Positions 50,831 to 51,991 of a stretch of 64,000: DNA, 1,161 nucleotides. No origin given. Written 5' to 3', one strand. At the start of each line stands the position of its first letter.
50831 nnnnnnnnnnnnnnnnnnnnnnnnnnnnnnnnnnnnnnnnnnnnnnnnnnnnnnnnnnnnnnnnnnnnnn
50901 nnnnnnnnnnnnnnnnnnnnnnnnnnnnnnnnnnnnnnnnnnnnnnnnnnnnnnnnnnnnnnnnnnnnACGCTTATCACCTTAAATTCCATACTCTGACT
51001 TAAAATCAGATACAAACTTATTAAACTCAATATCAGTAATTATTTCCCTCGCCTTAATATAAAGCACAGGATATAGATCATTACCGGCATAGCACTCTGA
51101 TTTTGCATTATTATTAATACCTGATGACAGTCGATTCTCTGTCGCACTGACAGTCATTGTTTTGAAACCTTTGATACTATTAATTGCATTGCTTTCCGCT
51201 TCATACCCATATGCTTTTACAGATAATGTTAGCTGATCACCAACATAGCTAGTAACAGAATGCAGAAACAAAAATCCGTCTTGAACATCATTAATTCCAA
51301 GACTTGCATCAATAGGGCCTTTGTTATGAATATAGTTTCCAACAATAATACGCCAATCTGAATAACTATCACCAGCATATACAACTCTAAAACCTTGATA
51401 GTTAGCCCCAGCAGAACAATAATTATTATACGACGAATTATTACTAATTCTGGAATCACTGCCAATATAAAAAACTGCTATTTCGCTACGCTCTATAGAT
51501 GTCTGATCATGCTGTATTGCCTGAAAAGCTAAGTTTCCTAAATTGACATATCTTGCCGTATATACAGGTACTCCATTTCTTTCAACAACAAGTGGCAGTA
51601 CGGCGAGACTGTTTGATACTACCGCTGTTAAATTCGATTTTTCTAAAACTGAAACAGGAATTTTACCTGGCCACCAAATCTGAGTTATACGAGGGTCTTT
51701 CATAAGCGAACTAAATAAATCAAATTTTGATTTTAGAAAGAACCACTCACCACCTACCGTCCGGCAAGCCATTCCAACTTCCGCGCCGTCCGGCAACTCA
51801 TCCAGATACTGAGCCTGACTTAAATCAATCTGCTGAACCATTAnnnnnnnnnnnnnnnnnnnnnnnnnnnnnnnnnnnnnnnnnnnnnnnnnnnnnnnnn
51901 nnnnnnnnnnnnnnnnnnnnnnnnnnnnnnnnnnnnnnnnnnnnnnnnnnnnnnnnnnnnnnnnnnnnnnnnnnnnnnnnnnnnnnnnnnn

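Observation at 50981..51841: Low-GC lectin-like gene inserted between gpI and the tail fibre: candidate second receptor-binding protein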

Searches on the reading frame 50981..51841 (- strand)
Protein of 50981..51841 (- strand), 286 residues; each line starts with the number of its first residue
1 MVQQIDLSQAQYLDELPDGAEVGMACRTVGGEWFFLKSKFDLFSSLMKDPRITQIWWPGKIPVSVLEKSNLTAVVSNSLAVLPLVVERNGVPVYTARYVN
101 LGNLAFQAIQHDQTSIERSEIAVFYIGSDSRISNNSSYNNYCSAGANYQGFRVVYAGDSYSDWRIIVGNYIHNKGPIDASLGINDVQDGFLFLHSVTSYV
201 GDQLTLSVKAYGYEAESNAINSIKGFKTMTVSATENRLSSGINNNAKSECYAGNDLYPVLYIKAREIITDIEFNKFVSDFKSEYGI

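Call 3: search_protein_families(library=pfam, proteins=[window:50981-51841:-], max_evalue=0.1)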
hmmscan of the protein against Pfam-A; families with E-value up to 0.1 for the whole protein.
window:50981-51841:- (286 aa): 0 families

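Call 4: search_protein_families(library=phrogs, proteins=[window:50981-51841:-], max_evalue=0.01)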
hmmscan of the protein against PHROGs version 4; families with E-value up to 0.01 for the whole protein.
window:50981-51841:- (286 aa): 0 families

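Call 5: find_homologous_proteins(query=window:50981-51841:-)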
Query window:50981-51841:- (286 aa): 3 proteins with E <= 0.001 among 741 candidates.
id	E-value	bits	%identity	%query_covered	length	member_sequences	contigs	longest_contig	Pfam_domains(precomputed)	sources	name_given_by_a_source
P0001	1.6e-187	639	100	100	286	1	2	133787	-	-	-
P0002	6.4e-13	67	89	13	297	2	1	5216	-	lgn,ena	-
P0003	2.2e-6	45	100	8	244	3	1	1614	-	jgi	-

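Call 6: search_dna_similar(query=window:50981-51841:-, collection=phages, mode=protein, max_evalue=0.01)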
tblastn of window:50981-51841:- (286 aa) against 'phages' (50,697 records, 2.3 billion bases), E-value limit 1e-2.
No match.

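Call 10: find_encoding_contigs(protein=P0002, flank=6000)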
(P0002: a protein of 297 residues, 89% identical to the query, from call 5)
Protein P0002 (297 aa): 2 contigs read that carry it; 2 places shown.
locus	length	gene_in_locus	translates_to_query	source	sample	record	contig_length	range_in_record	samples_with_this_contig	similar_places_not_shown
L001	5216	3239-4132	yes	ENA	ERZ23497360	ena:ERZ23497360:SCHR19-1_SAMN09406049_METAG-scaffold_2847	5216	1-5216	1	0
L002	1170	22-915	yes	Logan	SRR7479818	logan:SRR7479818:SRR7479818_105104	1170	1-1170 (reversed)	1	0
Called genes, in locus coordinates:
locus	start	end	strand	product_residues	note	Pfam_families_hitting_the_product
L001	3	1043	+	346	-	?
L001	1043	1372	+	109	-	PF10761:DUF2590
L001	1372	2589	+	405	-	-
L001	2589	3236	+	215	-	-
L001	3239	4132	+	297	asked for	-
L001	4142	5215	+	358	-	?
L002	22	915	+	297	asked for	-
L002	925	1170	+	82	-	?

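Call 11: find_encoding_contigs(protein=P0003, flank=6000)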
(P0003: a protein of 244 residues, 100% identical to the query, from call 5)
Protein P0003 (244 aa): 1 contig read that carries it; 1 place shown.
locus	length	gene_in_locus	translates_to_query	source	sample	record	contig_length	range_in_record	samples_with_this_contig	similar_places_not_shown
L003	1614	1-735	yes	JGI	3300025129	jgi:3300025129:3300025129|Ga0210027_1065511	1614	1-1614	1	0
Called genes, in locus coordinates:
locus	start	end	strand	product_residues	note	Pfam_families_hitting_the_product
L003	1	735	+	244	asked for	?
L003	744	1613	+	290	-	?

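Call 25: predict_structure(protein=window:50981-51841:-)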
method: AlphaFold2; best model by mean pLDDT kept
length: 286 residues; sequences in the alignment: 1
mean_pLDDT: 34.6   pTM: 0.27
mean pLDDT of the five models: 34.6, 33.4, 32.5, 29.9, 28.7
residues with pLDDT >= 90: 0; 70-90: 0; 50-70: 33; < 50: 253
segments of 3 or more residues with pLDDT < 50: 1-11, 37-229, 231-272
pLDDT, mean of each block of 10 residues (from residue 1): 33 52 53 52 42 44 41 26 29 31 23 22 24 22 22 25 24 23 29 39 46 38 44 38 24 23 35 53 57
secondary structure, 60 per line:
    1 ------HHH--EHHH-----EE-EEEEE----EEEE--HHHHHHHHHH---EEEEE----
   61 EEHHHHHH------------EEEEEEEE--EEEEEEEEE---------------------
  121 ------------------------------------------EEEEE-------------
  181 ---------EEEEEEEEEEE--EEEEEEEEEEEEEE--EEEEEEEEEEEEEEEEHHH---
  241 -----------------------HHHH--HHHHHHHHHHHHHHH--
elements in order: E24-28 E33-36 H39-48 E52-56 H63-68 E81-88 E91-99 E163-167 E190-200 E203-216 E219-234 H264-267 H270-284

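Call 26: search_protein_representatives(protein=window:50981-51841:-)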
Query: 286 residues. Proteins with E-value up to 0.001 (for the whole library): 8; up to 1e-10: 4; up to 1e-30: 1. The best 8 are listed.
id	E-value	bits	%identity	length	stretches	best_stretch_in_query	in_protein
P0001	5.0e-188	639.4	100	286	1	1-286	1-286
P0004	1.0e-26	110.3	33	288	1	48-286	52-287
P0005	3.5e-25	105.3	34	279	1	51-286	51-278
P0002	2.0e-13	66.7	51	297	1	1-84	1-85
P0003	7.1e-07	45.3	39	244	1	16-167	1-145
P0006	7.4e-07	45.2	31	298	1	2-202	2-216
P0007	2.1e-05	40.4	39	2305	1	5-40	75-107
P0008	2.7e-04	36.8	30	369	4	176-255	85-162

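Call 29: search_protein_families(library=pfam, proteins=[P0004, P0005, P0006, P0002, window:50981-51841:-], max_evalue=10)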
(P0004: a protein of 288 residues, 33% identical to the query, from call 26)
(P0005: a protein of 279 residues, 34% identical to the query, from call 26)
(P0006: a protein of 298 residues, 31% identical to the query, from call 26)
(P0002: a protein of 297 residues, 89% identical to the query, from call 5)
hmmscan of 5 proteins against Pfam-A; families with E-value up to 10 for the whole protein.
P0004 (288 aa): 0 families

P0005 (279 aa): 0 families

P0006 (298 aa): 1 family
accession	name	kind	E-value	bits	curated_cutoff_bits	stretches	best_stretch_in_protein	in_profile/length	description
PF13385.13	Laminin_G_3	-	1.3e-05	25.8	27.6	1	151-283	30-149/151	Concanavalin A-like lectin/glucanases superfamily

P0002 (297 aa): 1 family
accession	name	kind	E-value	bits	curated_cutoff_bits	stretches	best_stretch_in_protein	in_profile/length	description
PF21629.2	Bleomycin_resist_prot_dom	-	0.028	15.2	27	1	246-273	18-45/63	Bleomycin resistance protein domain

window:50981-51841:- (286 aa): 0 families

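Call 31: find_homologous_proteins(query=A3, max_evalue=0.01)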
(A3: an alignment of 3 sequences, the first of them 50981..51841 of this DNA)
Query A3 (3 sequences) (286 aa, profile of the alignment): 7 proteins with E <= 0.01 among 5842 candidates.
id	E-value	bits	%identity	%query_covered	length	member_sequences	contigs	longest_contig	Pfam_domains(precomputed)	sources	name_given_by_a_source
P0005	8.0e-139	480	32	82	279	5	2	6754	-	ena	-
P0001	2.0e-129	449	100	100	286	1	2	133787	-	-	-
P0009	2.9e-127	442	33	82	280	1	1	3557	-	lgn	-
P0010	8.0e-108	378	36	82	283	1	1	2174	-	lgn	-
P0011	9.0e-107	375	32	82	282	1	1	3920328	-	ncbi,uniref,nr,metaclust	ncbi:hypothetical protein [Thalassolituus oleivorans]|uniref:Uncharacterized protein n=1 Tax=Thalass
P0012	2.0e-105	370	34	82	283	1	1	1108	-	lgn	-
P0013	7.1e-23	99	23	84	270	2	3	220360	-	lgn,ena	-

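Call 33: find_homologous_proteins(query=A4, max_evalue=0.01)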
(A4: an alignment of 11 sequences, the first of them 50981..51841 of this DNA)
Query A4 (11 sequences) (286 aa, profile of the alignment): 8 proteins with E <= 0.01 among 3904 candidates.
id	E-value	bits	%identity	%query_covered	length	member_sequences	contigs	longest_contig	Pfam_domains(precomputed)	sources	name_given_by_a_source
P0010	1.3e-128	446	36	82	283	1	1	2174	-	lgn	-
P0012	6.3e-128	444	34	82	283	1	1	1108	-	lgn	-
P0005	1.7e-125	436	32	82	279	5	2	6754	-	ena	-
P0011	1.3e-123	430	32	82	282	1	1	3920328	-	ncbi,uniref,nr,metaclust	ncbi:hypothetical protein [Thalassolituus oleivorans]|uniref:Uncharacterized protein n=1 Tax=Thalass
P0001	2.5e-95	337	100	100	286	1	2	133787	-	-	-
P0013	7.9e-91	322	23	84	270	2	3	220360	-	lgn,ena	-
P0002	1.9e-65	239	89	13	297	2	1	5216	-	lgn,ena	-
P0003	1.2e-62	230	100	8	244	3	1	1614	-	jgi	-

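Call 35: search_solved_structures(query=A4, max_evalue=10)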
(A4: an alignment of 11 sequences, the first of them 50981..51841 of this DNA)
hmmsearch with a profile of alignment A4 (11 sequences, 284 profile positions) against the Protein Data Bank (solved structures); distinct sequences matched with E-value up to 10: 3.
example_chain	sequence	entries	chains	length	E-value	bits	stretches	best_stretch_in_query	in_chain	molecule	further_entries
8t4d_H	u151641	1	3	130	0.27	13.6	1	103-157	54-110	RM_N332_08 heavy chain Fv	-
7qrl_A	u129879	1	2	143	1.2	11.5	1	171-243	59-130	DipM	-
7qrl_C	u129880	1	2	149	1.3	11.3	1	171-243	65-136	DipM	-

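Call 36: find_encoding_contigs(protein=P0011, flank=8000, max_places=2)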
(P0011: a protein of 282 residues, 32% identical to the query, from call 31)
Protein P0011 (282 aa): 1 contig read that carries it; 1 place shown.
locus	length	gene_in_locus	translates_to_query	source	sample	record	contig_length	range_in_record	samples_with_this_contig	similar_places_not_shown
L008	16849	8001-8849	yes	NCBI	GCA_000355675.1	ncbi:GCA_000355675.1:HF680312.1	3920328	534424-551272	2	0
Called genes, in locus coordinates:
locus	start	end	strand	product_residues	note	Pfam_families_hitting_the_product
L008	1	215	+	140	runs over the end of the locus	PF23746:Gp41_Mu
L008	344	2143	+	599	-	PF20155:TMP_3, PF10145:PhageMin_Tail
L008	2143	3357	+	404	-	PF07157:DNA_circ_N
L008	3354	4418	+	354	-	PF21683:GpP-like_1st, PF22255:Gp44-like_2nd, PF21929:GpP_4th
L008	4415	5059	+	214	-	PF06890:Phage_Mu_Gp45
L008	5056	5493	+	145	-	PF07409:GP46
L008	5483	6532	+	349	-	PF04865:Baseplate_J, PF26078:Baseplate_J_M, PF26079:Baseplate_J_C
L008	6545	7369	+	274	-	PF12789:PTR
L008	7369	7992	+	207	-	PF10076:Phage_Mu_Gp48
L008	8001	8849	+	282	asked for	-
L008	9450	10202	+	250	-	PF00596:Aldolase_II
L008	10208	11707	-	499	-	PF00015:MCPsignal, PF13682:CZB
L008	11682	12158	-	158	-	PF00989:PAS, PF13426:PAS_9, PF08447:PAS_3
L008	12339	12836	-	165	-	PF04463:2-thiour_desulf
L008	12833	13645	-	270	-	PF13489:Methyltransf_23, PF03848:TehB (weak), PF13847:Methyltransf_31 (weak), PF08241:Methyltransf_11, PF08242:Methyltransf_12, PF13649:Methyltransf_25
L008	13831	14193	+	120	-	PF24876:PA4575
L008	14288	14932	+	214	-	PF00990:GGDEF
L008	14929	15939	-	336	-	PF12625:Arabinose_bd, PF12833:HTH_18, PF00165:HTH_AraC (weak)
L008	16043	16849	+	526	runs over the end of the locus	PF00743:FMO-like, PF01266:DAO (faint), PF07992:Pyr_redox_2, PF13450:NAD_binding_8, PF13738:Pyr_redox_3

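Call 40: search_dna_similar(query=P0006, collection=phages, mode=protein, max_evalue=1)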
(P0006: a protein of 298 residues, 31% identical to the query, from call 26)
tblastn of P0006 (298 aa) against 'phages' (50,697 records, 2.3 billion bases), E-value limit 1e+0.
Records with a match: 2; places in all: 2; records where one place covers at least 80% of the query: 0.
Best place of each record, by identity: <60% 2.
By first word of the organism name: Synechococcus 2.
By host as written in the record: Synechococcus sp. WH 8102 2.
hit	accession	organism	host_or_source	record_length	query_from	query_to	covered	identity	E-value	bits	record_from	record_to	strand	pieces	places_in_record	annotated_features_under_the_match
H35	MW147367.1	Synechococcus phage S-H9-2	Synechococcus sp. WH 8102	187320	224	292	23%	37.5%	7e-1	37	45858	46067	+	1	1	hypothetical protein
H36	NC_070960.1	Synechococcus phage S-H9-2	Synechococcus sp. WH 8102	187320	224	292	23%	37.5%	7e-1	37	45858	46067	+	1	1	hypothetical protein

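Call 41: find_encoding_contigs(protein=P0006, flank=8000, max_places=3)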
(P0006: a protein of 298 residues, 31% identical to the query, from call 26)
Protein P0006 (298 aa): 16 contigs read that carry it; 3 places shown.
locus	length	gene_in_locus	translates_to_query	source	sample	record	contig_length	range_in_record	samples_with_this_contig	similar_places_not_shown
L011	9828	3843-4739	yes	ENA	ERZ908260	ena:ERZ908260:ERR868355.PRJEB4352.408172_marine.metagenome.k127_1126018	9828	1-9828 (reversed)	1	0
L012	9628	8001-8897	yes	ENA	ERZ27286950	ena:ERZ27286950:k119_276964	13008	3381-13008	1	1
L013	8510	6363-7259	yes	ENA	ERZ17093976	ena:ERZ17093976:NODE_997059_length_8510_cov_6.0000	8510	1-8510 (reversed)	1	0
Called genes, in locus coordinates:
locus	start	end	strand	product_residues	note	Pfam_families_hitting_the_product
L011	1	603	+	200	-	?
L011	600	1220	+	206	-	PF06890:Phage_Mu_Gp45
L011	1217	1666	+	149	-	PF07409:GP46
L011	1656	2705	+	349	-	PF04865:Baseplate_J, PF26078:Baseplate_J_M, PF26079:Baseplate_J_C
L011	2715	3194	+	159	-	-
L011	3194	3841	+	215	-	PF10076:Phage_Mu_Gp48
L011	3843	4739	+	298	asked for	PF13385:Laminin_G_3 (faint)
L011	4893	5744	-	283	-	PF01370:Epimerase, PF03807:F420_oxidored (faint), PF04321:RmlD_sub_bind (weak), PF13460:NAD_binding_10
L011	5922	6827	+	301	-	PF00126:HTH_1, PF03466:LysR_substrate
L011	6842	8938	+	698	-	PF17191:RecG_wedge, PF01336:tRNA_anti-codon (weak), PF00270:DEAD, PF04851:ResIII, PF22590:Cas3-like_C_2 (faint), PF00271:Helicase_C, PF19833:RecG_dom3_C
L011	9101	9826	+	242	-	?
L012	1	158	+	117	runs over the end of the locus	PF10618:Tail_tube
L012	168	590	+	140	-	PF23746:Gp41_Mu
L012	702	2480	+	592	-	PF10145:PhageMin_Tail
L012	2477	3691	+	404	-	PF07157:DNA_circ_N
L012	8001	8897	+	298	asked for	PF13385:Laminin_G_3 (faint)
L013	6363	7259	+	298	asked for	PF13385:Laminin_G_3 (faint)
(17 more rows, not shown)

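Call 42: find_encoding_contigs(protein=P0013, flank=8000, max_places=3)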
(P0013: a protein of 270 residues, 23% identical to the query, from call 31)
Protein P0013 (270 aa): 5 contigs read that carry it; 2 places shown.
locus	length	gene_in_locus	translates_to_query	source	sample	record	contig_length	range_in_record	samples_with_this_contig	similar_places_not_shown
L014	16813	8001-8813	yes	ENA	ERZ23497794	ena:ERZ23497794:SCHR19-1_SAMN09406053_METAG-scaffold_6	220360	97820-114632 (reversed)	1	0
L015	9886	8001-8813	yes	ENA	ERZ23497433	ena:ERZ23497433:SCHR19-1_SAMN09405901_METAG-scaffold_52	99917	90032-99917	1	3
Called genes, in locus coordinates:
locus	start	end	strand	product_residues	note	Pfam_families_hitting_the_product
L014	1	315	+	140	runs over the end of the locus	PF23746:Gp41_Mu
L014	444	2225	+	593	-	PF10145:PhageMin_Tail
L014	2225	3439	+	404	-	PF07157:DNA_circ_N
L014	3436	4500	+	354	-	PF21683:GpP-like_1st, PF22255:Gp44-like_2nd, PF21929:GpP_4th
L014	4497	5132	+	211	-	PF06890:Phage_Mu_Gp45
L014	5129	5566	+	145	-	PF07409:GP46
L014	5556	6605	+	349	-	PF04865:Baseplate_J, PF26078:Baseplate_J_M, PF26079:Baseplate_J_C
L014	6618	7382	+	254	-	-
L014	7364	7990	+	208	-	PF10076:Phage_Mu_Gp48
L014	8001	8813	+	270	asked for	-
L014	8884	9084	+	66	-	-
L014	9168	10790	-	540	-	PF00795:CN_hydrolase, PF02540:NAD_synthase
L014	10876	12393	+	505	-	PF25323:6TM_PilS, PF00512:HisKA, PF02518:HATPase_c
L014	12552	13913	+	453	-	PF00072:Response_reg, PF00158:Sigma54_activat, PF14532:Sigma54_activ_2, PF07728:AAA_5 (weak), PF25601:AAA_lid_14, PF02954:HTH_8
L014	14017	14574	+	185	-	PF07963:N_methyl (weak), PF12019:GspH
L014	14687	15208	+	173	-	PF14341:PilX_N (weak)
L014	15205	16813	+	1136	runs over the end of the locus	PF05567:T4P_PilY1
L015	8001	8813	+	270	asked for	-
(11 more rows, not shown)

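Call 52: predict_structure(alignment_id=A4)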
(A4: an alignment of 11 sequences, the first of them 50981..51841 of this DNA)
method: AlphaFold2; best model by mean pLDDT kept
length: 286 residues; sequences in the alignment: 11
mean_pLDDT: 78.1   pTM: 0.78
mean pLDDT of the five models: 78.1, 73.4, 72.0, 70.5, 67.6
residues with pLDDT >= 90: 96; 70-90: 95; 50-70: 86; < 50: 9
segments of 3 or more residues with pLDDT < 50: none
pLDDT, mean of each block of 10 residues (from residue 1): 54 52 58 59 91 91 87 67 82 81 74 78 95 91 73 89 85 72 90 91 86 74 58 54 71 94 92 93 87
secondary structure, 60 per line:
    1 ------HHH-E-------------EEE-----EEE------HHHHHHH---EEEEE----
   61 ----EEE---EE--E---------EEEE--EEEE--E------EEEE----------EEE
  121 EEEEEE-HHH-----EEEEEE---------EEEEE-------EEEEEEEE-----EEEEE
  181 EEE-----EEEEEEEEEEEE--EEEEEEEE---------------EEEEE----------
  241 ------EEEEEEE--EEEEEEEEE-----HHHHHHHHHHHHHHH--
elements in order: E25-27 E33-35 H42-48 E52-56 E65-67 E85-88 E91-94 E104-107 E118-126 E136-141 E151-155 E163-170 E176-183 E189-200 E203-210 E226-230 E247-253 E256-264 H270-284

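Call 54: fold_search(model_id=the predicted structure, library=pdb)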
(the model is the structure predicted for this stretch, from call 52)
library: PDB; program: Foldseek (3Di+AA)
matches with E <= 10: 1455; with E <= 0.001: 83
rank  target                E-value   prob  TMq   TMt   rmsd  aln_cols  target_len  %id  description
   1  7ce2_A                2.1e-06  1.00  0.44  0.30  11.6       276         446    9  The Crystal structure of TeNT Hc complexed with neutralizing antibody (released 2021-04-07)
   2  5n0c_B                7.1e-06  1.00  0.44  0.12  10.6       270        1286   10  Crystal structure of the tetanus neurotoxin in complex with GM1a (released 2017-06-21)
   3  5n0b_A                7.5e-06  1.00  0.46  0.12   9.3       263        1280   10  Crystal structure of the tetanus neurotoxin in complex with GD1a (released 2017-06-21)
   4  3n7l                  8.4e-06  1.00  0.40  0.29  11.3       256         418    8  Crystal structure of botulinum neurotoxin serotype D/C VPI 5993 binding domain (released 2010-09-08)
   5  1diw                  1.0e-05  1.00  0.44  0.30  10.3       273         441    8  THE HC FRAGMENT OF TETANUS TOXIN COMPLEXED WITH GALACTOSE (released 2000-03-24)
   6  1fv2_A                1.2e-05  1.00  0.44  0.30  10.9       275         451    9  The Hc fragment of tetanus toxin complexed with an analogue of its ganglioside receptor GT1B (released 2001-09-05)
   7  3hmy_A                1.2e-05  1.00  0.44  0.31  10.2       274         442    9  Crystal structure of HCR/T complexed with GT2 (released 2009-07-14)
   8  4fvv_A                1.4e-05  1.00  0.39  0.29  10.8       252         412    9  Crystal structure of HCR/D-Sa-GBL1/C (released 2012-10-24)
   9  6uht_B                1.8e-05  1.00  0.46  0.33   6.0       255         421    9  Crystal structure of BoNT/B receptor-binding domain in complex with VHH JLI-G10 (released 2020-03-04)
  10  9fyq_C                1.8e-05  1.00  0.45  0.32   9.8       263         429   10  Cryo-EM structure of native SV2A in complex with TeNT-Hc, gangliosides and Pro-Macrobody 5 (released 2025-05-21)
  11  5ly8                  2.2e-05  1.00  0.39  0.46   7.4       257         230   11  Structure of the CBM2 module of Lactobacillus casei BL23 phage J-1 evolved Dit. (released 2017-03-22)
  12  5lr0_B                2.4e-05  1.00  0.48  0.35   5.5       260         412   11  Binding domain of Botulinum Neurotoxin DC in complex with SialylT (released 2017-08-30)
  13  5jmc_G                2.8e-05  1.00  0.44  0.32   9.3       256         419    9  Receptor binding domain of Botulinum neurotoxin A in complex with rat SV2C (released 2016-06-15)
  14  2nyy_A                2.9e-05  1.00  0.37  0.10  10.6       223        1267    8  Crystal structure of botulinum neurotoxin type A complexed with monoclonal antibody CR1 (released 2006-12-26)
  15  7oa8                  2.9e-05  1.00  0.38  0.31  10.4       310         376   12  PilC minor pilin of Streptococcus sanguinis SK36 type IV pili (released 2022-05-04)
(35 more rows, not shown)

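Call 57: fold_search(model_id=the predicted structure, library=viral)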
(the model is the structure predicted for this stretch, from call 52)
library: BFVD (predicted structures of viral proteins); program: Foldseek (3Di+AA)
matches with E <= 10: 999; with E <= 0.001: 198
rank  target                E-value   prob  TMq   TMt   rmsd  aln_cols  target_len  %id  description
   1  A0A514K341            6.4e-08  1.00  0.48  0.45   8.2       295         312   11  Concanavalin A-like lectin/glucanases superfamily protein [Nitrosopumilus spindle-shaped virus]
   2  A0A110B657            8.0e-08  1.00  0.47  0.17  11.0       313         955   10  (no name in the UniProt tables at hand)
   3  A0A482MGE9            2.6e-07  1.00  0.43  0.48   9.4       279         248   14  Uncharacterized protein [Serratia phage Parlo]
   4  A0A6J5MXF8            5.7e-07  1.00  0.52  0.16  15.1       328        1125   11  Concanavalin A-like lectin/glucanases superfamily [uncultured Caudovirales phage]
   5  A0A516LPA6            7.1e-07  1.00  0.41  0.44  10.8       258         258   12  (no name in the UniProt tables at hand)
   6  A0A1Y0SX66            8.8e-07  1.00  0.49  0.54   9.7       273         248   11  Uncharacterized protein [Pseudomonas phage Skulduggery]
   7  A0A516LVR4            1.0e-06  1.00  0.44  0.22   5.4       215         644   12  (no name in the UniProt tables at hand)
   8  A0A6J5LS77            1.4e-06  1.00  0.49  0.21   6.2       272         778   13  Concanavalin A-like lectin/glucanases superfamily [uncultured Caudovirales phage]
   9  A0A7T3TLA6            1.5e-06  1.00  0.46  0.50   7.4       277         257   12  (no name in the UniProt tables at hand)
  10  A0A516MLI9            1.6e-06  1.00  0.50  0.56   8.3       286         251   12  (no name in the UniProt tables at hand)
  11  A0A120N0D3            1.7e-06  1.00  0.51  0.13   6.8       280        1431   11  (no name in the UniProt tables at hand)
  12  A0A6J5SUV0            2.0e-06  1.00  0.52  0.45   5.3       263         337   10  Concanavalin A-like lectin/glucanases superfamily [uncultured Caudovirales phage]
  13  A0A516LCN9            2.0e-06  1.00  0.47  0.55   6.0       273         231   11  (no name in the UniProt tables at hand)
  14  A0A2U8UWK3            2.8e-06  1.00  0.44  0.52   9.7       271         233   11  Uncharacterized protein [Erwinia phage Faunus]
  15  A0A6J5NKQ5            2.9e-06  1.00  0.49  0.60   5.2       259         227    9  Concanavalin A-like lectin/glucanases superfamily [uncultured Caudovirales phage]
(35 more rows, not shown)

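Call 59: search_protein_families(library=phrogs, proteins=[L008:6545-7366:+, L011:2715-3191:+, L014:6618-7379:+, L008:7369-7989:+, L011:3194-3838:+, P0011, P0006, P0002], max_evalue=0.01)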
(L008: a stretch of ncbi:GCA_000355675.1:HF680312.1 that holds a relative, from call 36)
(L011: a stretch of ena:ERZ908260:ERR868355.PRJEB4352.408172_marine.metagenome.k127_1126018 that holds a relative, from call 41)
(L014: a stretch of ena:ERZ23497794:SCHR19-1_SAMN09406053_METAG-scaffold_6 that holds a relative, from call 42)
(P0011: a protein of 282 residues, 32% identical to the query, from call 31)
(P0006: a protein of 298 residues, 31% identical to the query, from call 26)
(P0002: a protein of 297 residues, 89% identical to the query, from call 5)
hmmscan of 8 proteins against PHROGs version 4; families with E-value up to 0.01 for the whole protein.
L008:6545-7366:+ (274 aa): 38 families (the best 25 are shown)
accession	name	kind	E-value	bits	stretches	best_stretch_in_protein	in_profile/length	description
phrog_17105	-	unknown function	2.1e-16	60.7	1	1-71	1-71/528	-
phrog_16867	-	unknown function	2.8e-14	53.6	1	1-72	1-72/631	-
phrog_17588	-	unknown function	6.8e-14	52.8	1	1-77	1-77/332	-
phrog_18185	-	tail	9.7e-14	52.6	1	67-162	239-343/399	tail fiber protein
phrog_4757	-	unknown function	7.6e-13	49.4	1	65-117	89-141/359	-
phrog_2631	-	tail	2.6e-12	47.2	1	69-117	371-420/644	tail fiber protein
phrog_1858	-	tail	1.2e-11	44.3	1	10-105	14-90/1018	tail fiber protein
phrog_32311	-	unknown function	1.9e-11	44.5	1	70-119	281-330/577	-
phrog_1197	-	tail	2.3e-10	41.1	1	47-116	166-237/715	tail protein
phrog_21962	-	tail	2.4e-10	41.2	1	71-117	151-196/321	tail protein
phrog_7032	-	tail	4.2e-10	39.4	1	69-122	276-330/866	tail fiber protein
phrog_23820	-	tail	4.5e-10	40.9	1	75-118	106-149/221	tail fiber protein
phrog_38759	-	unknown function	1.4e-09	38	1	67-118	191-243/920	-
phrog_7765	-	unknown function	1.4e-09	37.8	1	69-129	232-291/578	-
phrog_24456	-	tail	2e-09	37.1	1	74-116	339-381/972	tail fiber protein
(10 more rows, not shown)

L011:2715-3191:+ (159 aa): 7 families
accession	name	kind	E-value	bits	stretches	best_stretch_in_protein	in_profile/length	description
phrog_17588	-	unknown function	2.3e-07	31.3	1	1-93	1-91/332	-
phrog_17105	-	unknown function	4.6e-07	29.8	1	1-122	1-122/528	-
phrog_16867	-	unknown function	1.8e-05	24.5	1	1-74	1-73/631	-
phrog_6859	-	tail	6e-05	23.5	1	16-79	19-82/346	tail fiber protein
phrog_1858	-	tail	9.1e-05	21.6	1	14-84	17-86/1018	tail fiber protein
phrog_2617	-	tail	0.00015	21.6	1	15-83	18-86/659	short tail fiber protein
phrog_1833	-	tail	0.0025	18.4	1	18-73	27-80/322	tail fiber protein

L014:6618-7379:+ (254 aa): 32 families (the best 25 are shown)
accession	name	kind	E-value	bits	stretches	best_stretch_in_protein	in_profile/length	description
phrog_17105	-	unknown function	5.1e-16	59.4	1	1-71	1-71/528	-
phrog_16867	-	unknown function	1.5e-15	57.8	1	1-77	1-77/631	-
phrog_17588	-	unknown function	1.8e-12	48.1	1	1-114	1-104/332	-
phrog_18185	-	tail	8.5e-12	46.2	1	67-162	239-338/399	tail fiber protein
phrog_1858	-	tail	1.2e-11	44.3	1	12-122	16-98/1018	tail fiber protein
phrog_1197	-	tail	2.1e-11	44.6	1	72-151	193-277/715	tail protein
phrog_2631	-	tail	6.1e-11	42.6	1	70-128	373-435/644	tail fiber protein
phrog_23820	-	tail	7e-11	43.5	1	72-132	103-163/221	tail fiber protein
phrog_7032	-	tail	7.7e-11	41.8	1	66-163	274-377/866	tail fiber protein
phrog_7765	-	unknown function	1e-10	41.5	1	69-163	232-322/578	-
phrog_4757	-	unknown function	1.4e-10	42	1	66-121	90-145/359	-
phrog_38759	-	unknown function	3.7e-10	39.9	1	66-162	190-292/920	-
phrog_32311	-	unknown function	8e-10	39.1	1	74-133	285-343/577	-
phrog_21962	-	tail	8.7e-10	39.4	1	44-118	126-197/321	tail protein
phrog_1833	-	tail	1.1e-08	36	1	17-132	27-145/322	tail fiber protein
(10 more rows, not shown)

L008:7369-7989:+ (207 aa): 3 families
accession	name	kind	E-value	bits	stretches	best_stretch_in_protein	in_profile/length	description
phrog_203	-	tail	8.8e-46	156.9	1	4-184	9-202/224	baseplate wedge subunit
phrog_11264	-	unknown function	3.9e-13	50.4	1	6-82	8-84/86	-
phrog_4920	-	unknown function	9.3e-07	29.4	1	13-113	38-142/253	-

L011:3194-3838:+ (215 aa): 2 families
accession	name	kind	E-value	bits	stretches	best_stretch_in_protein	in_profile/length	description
phrog_203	-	tail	3.9e-41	141.7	1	3-187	6-203/224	baseplate wedge subunit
phrog_11264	-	unknown function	2.2e-09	38.4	1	4-77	4-78/86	-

P0011 (282 aa): 0 families

P0006 (298 aa): 1 family
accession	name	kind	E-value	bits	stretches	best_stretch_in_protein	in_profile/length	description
phrog_8510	-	head and packaging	0.00033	19.5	1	154-283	1209-1334/1348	virion structural protein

P0002 (297 aa): 0 families
